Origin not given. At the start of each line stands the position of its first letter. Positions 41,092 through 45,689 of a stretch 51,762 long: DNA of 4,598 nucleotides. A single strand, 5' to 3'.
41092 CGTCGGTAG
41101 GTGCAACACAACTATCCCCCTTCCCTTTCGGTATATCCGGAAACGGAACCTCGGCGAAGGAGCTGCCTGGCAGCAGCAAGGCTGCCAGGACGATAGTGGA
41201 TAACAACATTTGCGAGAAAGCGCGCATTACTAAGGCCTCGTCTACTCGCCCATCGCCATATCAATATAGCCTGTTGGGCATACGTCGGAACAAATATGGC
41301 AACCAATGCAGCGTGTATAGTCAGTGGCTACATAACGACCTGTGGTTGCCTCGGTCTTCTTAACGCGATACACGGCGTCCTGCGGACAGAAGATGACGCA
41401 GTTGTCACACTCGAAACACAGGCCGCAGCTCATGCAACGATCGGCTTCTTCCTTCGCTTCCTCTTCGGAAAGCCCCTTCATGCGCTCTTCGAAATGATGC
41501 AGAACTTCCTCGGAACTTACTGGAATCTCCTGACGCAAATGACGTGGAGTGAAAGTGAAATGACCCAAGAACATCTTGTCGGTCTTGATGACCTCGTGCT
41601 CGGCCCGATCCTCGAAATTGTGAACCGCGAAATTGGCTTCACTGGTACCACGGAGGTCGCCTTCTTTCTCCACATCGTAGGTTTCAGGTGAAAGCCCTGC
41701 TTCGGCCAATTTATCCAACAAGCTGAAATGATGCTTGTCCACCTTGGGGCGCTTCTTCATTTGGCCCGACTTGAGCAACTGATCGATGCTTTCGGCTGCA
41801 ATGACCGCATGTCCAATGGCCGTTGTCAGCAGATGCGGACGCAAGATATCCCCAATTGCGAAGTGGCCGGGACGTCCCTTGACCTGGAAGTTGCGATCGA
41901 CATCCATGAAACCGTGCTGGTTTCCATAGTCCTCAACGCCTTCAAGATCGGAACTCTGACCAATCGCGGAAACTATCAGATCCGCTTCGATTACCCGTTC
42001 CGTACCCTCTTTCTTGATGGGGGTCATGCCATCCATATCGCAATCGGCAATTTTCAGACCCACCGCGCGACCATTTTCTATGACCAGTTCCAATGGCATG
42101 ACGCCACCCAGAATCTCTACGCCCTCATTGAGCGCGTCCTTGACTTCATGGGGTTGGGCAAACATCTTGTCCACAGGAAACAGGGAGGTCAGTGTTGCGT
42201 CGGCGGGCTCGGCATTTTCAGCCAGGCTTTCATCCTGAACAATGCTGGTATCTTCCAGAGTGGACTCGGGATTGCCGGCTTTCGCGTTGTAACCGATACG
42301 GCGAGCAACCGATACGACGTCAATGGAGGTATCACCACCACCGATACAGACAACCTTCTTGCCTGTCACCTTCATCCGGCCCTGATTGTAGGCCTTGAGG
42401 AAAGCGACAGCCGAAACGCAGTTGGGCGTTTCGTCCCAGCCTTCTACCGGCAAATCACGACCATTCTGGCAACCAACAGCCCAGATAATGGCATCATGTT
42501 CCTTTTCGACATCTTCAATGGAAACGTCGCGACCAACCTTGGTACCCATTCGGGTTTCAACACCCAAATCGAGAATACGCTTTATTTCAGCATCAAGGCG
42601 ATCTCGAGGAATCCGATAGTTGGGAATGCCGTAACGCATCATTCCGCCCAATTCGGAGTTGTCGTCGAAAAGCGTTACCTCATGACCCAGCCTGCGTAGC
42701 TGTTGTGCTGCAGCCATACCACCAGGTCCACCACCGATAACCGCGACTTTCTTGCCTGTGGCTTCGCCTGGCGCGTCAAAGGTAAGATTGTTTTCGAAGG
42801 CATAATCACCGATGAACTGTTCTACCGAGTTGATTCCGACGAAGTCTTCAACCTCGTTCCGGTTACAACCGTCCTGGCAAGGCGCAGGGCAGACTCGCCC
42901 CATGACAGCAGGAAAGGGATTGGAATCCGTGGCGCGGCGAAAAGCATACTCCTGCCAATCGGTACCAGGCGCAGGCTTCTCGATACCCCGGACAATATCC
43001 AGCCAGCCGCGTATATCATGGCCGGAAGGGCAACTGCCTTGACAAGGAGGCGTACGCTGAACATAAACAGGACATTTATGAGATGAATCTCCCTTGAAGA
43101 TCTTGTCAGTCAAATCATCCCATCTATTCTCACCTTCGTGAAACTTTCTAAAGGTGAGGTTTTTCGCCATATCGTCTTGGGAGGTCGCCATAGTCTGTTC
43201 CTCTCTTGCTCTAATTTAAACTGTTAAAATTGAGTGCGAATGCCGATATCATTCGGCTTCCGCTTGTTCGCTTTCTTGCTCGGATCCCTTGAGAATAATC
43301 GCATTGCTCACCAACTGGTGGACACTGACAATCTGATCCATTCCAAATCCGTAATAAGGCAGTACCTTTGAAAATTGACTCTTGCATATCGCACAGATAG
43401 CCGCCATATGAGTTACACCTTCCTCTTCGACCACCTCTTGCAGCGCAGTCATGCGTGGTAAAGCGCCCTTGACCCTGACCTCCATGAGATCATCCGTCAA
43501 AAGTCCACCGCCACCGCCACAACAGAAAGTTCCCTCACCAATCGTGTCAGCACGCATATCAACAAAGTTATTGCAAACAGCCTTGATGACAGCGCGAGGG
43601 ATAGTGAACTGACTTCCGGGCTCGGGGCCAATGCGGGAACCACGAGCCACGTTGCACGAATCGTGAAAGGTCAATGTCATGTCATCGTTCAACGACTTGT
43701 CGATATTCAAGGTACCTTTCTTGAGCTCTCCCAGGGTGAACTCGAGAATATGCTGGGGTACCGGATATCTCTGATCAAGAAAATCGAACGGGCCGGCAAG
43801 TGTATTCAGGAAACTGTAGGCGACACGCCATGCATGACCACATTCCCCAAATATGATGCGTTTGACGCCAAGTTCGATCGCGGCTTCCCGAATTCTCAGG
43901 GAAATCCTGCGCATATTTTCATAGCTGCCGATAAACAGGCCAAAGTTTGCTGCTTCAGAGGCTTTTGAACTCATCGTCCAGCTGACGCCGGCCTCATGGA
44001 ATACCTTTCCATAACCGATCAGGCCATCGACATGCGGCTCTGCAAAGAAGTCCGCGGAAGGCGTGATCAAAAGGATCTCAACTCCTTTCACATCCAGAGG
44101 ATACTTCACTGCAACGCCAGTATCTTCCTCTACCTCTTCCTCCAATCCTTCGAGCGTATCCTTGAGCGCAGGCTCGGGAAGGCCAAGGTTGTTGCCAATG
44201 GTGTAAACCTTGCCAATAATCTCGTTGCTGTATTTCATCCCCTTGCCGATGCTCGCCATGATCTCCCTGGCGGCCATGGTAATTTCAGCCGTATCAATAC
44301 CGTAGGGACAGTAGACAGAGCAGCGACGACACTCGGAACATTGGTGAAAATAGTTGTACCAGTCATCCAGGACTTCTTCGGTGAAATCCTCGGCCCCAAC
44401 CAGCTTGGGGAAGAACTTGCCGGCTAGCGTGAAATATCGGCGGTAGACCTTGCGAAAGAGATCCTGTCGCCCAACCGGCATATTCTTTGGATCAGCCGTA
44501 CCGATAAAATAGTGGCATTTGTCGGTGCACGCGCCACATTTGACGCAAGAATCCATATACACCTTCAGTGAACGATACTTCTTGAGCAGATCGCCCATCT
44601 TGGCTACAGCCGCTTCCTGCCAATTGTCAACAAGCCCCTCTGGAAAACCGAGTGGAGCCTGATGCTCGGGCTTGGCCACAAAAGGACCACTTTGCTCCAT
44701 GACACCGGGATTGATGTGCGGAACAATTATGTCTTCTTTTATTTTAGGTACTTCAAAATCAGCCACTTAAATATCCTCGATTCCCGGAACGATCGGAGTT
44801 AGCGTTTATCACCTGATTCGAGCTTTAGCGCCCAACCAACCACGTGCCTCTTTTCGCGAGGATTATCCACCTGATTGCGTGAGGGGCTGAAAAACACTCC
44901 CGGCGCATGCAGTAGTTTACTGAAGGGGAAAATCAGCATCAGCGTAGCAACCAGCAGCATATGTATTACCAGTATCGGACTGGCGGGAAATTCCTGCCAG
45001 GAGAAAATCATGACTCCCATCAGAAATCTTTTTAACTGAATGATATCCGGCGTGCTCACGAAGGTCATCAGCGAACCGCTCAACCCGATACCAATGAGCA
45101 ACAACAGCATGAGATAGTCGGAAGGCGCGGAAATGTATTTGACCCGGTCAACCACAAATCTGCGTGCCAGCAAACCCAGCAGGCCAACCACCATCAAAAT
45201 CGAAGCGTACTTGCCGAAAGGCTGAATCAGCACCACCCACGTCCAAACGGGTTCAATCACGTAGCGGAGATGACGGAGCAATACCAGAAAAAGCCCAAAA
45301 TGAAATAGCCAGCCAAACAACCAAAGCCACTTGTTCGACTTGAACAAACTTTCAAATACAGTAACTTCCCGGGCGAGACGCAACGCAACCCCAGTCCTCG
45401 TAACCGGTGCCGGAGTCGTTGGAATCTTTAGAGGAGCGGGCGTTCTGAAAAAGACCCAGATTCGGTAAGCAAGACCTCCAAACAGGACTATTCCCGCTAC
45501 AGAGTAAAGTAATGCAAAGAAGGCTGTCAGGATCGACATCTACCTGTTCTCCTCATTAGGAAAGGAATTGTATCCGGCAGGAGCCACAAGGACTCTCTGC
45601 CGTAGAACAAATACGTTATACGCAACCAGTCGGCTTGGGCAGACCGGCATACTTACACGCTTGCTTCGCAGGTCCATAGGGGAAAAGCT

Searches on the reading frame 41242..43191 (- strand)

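Call 80: search_protein_families(library=pfam, proteins=[window:41242-43191:-], max_evalue=0.0001)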
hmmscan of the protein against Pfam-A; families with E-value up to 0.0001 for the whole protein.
window:41242-43191:- (649 aa): 13 families
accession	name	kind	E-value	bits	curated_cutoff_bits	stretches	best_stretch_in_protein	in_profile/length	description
PF07992.20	Pyr_redox_2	-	1.2e-25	91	26.1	1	147-462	1-291/291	Pyridine nucleotide-disulphide oxidoreductase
PF14691.11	Fer4_20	-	3.2e-16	59.6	25.8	1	47-135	29-112/113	Dihydroprymidine dehydrogenase domain II, 4Fe-4S cluster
PF13450.12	NAD_binding_8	-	1.4e-09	38.6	21.9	1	151-186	1-36/68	NAD(P)-binding Rossmann-like domain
PF12838.12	Fer4_7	-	6.8e-09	36.5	27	1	592-641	2-51/52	4Fe-4S dicluster domain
PF00070.33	Pyr_redox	-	1.4e-08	35.5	22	1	148-182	1-35/82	Pyridine nucleotide-disulphide oxidoreductase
PF12831.13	FAD_oxidored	-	1.7e-08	34.6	27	1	149-188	2-41/416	FAD dependent oxidoreductase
PF14697.11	Fer4_21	-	3.7e-08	33.8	35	1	592-645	8-59/59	4Fe-4S dicluster domain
PF13738.12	Pyr_redox_3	-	1.3e-06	28.4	30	0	137-182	155-200/305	Pyridine nucleotide-disulphide oxidoreductase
PF00037.32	Fer4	-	2.7e-06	27.4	21.1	1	623-641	3-21/24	4Fe-4S binding domain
PF13187.11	Fer4_9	-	9.1e-06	26.1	27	1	592-642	2-51/52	4Fe-4S dicluster domain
PF01262.27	AlaDh_PNT_C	-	2.4e-05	24.3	23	0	147-180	29-62/214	Alanine dehydrogenase/PNT, C-terminal domain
PF03486.20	HI0933_like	-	4.5e-05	23.5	50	1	148-182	2-36/244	HI0933-like protein Rossmann domain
PF01266.30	DAO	-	6e-05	23.2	27.9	0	148-183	1-37/353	FAD dependent oxidoreductase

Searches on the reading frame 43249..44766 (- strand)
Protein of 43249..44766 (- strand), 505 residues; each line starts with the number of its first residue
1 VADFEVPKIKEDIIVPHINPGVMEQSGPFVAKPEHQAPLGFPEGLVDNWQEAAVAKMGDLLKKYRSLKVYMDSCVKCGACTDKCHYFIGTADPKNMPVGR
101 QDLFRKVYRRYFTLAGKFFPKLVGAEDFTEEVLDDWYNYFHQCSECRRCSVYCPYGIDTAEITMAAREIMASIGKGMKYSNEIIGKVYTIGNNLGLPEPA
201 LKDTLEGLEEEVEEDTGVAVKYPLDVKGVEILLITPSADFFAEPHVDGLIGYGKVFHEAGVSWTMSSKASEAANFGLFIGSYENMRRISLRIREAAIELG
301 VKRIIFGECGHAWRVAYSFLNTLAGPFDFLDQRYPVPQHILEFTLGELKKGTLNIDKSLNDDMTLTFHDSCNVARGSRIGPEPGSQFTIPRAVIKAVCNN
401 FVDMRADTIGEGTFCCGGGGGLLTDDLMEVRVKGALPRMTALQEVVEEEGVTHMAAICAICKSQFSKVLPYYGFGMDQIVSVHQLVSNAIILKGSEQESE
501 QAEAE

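Call 80: search_protein_families(library=pfam, proteins=[window:43249-44766:-], max_evalue=0.0001)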
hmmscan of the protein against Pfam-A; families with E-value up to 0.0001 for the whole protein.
window:43249-44766:- (505 aa): 4 families
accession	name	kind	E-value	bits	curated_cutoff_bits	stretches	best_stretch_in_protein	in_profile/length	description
PF13183.11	Fer4_8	-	3.2e-11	44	27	1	71-157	2-68/68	4Fe-4S dicluster domain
PF13534.11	Fer4_17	-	3.9e-09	37.4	22.2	1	73-158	1-61/61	4Fe-4S dicluster domain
PF13187.11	Fer4_9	-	7.1e-07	29.6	27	0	67-85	34-48/52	4Fe-4S dicluster domain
PF13237.11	Fer4_10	-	2.5e-05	24.6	25.5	0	141-163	7-31/53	4Fe-4S dicluster domain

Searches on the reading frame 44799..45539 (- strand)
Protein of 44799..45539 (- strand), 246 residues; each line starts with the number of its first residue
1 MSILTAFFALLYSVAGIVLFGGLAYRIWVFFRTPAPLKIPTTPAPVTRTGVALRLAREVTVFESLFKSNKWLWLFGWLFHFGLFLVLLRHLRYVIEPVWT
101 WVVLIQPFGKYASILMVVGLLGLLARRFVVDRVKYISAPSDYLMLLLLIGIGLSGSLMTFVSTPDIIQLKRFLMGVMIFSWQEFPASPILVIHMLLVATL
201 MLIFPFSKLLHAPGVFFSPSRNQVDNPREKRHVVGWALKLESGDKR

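Call 80: search_protein_families(library=pfam, proteins=[window:44799-45539:-], max_evalue=0.0001)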
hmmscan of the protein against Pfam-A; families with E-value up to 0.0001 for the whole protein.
window:44799-45539:- (246 aa): 1 family
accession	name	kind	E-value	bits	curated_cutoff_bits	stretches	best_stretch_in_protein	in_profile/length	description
PF02665.19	Nitrate_red_gam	-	1.9e-14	54.2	22.9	1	64-212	36-199/217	Nitrate reductase gamma subunit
